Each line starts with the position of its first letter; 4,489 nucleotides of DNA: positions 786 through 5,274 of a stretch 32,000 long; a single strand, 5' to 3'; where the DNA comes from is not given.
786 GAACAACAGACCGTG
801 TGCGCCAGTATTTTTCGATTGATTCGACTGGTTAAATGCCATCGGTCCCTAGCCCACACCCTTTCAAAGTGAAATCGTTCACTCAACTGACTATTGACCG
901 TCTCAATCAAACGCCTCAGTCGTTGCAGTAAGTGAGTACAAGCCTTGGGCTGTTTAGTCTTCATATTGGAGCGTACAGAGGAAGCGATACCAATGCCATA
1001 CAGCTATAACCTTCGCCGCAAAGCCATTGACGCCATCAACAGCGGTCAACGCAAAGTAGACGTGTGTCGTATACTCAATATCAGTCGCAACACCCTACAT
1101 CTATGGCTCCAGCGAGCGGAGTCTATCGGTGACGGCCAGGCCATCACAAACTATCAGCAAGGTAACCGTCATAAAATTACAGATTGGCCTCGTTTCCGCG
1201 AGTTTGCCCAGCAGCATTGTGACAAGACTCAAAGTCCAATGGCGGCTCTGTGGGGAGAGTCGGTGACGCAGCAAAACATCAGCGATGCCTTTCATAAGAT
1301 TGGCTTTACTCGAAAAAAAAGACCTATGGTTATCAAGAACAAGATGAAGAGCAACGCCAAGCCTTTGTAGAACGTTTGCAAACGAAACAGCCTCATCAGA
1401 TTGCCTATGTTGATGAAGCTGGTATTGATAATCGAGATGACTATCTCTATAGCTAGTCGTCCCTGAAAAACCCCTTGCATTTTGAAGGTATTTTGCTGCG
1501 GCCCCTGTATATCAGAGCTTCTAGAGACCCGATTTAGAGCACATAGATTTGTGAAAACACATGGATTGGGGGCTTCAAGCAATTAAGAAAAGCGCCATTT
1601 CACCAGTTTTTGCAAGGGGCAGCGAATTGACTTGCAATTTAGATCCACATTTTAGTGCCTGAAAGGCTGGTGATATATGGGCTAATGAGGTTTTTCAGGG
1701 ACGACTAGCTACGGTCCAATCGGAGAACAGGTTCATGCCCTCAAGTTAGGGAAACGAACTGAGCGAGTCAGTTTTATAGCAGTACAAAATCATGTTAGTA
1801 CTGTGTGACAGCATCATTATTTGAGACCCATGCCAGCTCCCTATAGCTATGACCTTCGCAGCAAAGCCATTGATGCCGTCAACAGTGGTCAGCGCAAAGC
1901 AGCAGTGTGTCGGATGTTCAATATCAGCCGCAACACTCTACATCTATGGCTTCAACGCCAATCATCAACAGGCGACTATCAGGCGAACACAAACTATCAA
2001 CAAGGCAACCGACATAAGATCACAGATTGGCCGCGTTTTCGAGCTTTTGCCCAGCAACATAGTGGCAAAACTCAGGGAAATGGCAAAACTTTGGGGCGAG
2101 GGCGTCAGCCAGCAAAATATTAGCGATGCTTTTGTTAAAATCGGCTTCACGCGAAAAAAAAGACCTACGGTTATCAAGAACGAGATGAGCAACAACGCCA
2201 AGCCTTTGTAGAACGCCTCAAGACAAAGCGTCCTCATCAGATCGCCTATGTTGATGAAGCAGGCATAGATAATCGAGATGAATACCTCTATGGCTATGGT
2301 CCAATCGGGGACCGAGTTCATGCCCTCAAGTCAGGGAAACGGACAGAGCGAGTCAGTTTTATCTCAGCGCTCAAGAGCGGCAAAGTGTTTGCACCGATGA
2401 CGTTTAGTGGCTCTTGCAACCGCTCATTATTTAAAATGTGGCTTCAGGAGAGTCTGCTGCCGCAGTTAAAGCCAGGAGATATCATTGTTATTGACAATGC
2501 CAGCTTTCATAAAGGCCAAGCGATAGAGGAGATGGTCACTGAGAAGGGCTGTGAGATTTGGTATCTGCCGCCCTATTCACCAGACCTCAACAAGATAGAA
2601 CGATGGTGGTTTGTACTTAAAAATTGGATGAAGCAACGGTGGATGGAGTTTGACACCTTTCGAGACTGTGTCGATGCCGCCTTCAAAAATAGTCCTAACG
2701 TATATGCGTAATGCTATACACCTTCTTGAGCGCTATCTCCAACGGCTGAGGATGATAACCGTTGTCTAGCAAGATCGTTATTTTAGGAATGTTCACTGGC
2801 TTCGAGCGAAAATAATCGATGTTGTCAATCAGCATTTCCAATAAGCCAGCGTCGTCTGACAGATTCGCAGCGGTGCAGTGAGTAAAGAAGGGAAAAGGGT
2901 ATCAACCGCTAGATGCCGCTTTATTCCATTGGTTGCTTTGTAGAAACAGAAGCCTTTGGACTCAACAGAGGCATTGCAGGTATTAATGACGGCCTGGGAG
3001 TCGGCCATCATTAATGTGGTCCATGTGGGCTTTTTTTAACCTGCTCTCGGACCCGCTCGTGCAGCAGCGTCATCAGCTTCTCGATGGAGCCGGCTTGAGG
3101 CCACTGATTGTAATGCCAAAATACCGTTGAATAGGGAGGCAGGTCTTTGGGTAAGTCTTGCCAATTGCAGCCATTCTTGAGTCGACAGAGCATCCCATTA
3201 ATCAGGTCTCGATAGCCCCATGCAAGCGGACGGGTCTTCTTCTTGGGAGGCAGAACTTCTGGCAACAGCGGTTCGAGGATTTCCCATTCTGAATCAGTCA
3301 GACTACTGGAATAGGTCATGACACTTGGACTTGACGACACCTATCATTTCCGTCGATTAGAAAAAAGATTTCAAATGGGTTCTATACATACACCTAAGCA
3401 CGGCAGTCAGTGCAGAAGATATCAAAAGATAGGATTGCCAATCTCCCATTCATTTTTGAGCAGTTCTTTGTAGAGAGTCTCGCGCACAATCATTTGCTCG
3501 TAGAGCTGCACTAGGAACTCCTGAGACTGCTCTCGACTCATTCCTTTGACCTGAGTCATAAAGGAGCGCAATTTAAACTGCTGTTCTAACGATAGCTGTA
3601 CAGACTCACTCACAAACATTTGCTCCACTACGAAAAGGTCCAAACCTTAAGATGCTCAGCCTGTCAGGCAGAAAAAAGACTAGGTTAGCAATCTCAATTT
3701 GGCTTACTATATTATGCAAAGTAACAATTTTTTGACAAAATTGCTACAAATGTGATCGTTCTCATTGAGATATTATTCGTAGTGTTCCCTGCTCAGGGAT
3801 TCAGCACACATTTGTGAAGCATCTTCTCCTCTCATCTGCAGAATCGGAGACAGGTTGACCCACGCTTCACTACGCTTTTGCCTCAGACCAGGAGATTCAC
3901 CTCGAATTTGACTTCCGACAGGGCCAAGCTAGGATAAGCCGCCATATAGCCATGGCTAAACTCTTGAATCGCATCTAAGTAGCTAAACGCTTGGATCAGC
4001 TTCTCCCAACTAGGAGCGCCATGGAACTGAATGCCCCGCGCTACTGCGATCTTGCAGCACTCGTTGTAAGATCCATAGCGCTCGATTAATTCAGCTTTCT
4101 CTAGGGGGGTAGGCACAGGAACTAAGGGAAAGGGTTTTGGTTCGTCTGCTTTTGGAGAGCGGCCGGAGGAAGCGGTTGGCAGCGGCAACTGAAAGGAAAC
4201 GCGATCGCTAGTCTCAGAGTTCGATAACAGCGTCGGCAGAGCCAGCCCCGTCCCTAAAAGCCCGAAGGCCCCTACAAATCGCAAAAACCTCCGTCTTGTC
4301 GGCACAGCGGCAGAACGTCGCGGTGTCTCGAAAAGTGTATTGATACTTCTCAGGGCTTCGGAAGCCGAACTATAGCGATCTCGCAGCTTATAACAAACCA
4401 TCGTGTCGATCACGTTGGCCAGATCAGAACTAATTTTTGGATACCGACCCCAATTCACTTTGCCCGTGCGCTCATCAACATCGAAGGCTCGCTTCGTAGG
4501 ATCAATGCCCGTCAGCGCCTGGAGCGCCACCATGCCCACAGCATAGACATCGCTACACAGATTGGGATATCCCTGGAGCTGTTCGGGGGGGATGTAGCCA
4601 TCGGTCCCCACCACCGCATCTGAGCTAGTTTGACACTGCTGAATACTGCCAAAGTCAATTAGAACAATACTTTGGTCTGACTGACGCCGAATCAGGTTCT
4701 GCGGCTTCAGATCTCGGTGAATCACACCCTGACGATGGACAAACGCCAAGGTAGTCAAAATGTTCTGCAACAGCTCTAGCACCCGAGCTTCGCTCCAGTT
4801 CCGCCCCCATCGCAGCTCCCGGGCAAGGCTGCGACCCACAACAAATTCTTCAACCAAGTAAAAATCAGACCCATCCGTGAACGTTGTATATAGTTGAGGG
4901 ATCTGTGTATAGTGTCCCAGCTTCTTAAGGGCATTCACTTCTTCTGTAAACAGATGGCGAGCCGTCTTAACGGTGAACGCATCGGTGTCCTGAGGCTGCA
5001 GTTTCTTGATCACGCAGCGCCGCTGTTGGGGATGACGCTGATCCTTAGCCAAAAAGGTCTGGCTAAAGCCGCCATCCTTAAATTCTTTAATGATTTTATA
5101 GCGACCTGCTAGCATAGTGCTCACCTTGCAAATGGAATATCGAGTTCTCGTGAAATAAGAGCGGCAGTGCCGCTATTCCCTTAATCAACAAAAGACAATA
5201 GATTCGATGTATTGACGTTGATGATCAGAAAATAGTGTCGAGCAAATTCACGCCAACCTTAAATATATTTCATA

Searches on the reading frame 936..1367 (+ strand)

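Call 83: search_protein_families(library=pfam, proteins=[window:936-1367:+], max_evalue=0.01)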
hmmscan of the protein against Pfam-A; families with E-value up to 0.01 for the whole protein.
window:936-1367:+ (144 aa): 4 families
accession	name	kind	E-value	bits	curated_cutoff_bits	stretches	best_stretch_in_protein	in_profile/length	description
PF01710.22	HTH_Tnp_IS630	-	3.8e-12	46.8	21.3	1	20-140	1-112/119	Transposase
PF13551.12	HTH_29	-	5.4e-05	23.6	28.1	1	27-82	1-59/64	Winged helix-turn helix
PF13384.12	HTH_23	-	0.00032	20.9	24.6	1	27-62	7-42/50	Homeodomain-like domain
PF01527.26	HTH_Tnp_1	-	0.0023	18.5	24.1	1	22-66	7-49/75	Transposase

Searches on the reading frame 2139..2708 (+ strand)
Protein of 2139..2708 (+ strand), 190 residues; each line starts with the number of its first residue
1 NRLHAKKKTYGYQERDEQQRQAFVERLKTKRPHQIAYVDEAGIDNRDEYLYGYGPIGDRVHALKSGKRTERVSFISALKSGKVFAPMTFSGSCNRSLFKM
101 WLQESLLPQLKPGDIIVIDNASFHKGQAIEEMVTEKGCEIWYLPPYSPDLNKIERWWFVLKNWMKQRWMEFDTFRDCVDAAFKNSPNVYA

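Call 83: search_protein_families(library=pfam, proteins=[window:2139-2708:+], max_evalue=0.01)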
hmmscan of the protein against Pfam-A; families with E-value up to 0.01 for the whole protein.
window:2139-2708:+ (190 aa): 1 family
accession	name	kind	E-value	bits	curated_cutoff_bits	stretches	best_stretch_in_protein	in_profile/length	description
PF13358.12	DDE_3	-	1.5e-38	132.3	28.6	1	35-170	2-141/146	DDE superfamily endonuclease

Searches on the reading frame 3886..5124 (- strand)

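Call 83: search_protein_families(library=pfam, proteins=[window:3886-5124:-], max_evalue=0.01)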
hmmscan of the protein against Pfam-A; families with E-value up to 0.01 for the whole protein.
window:3886-5124:- (413 aa): 7 families
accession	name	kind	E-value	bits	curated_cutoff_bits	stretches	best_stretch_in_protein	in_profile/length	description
PF00069.31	Pkinase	-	9.5e-36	124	31.7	1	14-258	6-258/263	Protein kinase domain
PF07714.23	PK_Tyr_Ser-Thr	-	8.8e-15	55.1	23.1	1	11-211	3-206/258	Protein tyrosine and serine/threonine kinase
PF03109.22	ABC1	-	2.3e-06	27.4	22.9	1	72-166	129-219/244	ABC1 atypical kinase-like domain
PF01633.27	Choline_kinase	-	4.8e-05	23.3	29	0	135-158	165-188/300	Choline/ethanolamine kinase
PF01636.29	APH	-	0.00011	22.5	23.2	1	73-159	113-195/239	Phosphotransferase enzyme family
PF06293.20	Kdo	-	0.00033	20.6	21.3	1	91-159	96-167/207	Lipopolysaccharide kinase (Kdo/WaaP) family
PF01163.29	RIO1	-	0.0072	16.4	22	0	53-160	49-150/187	RIO domain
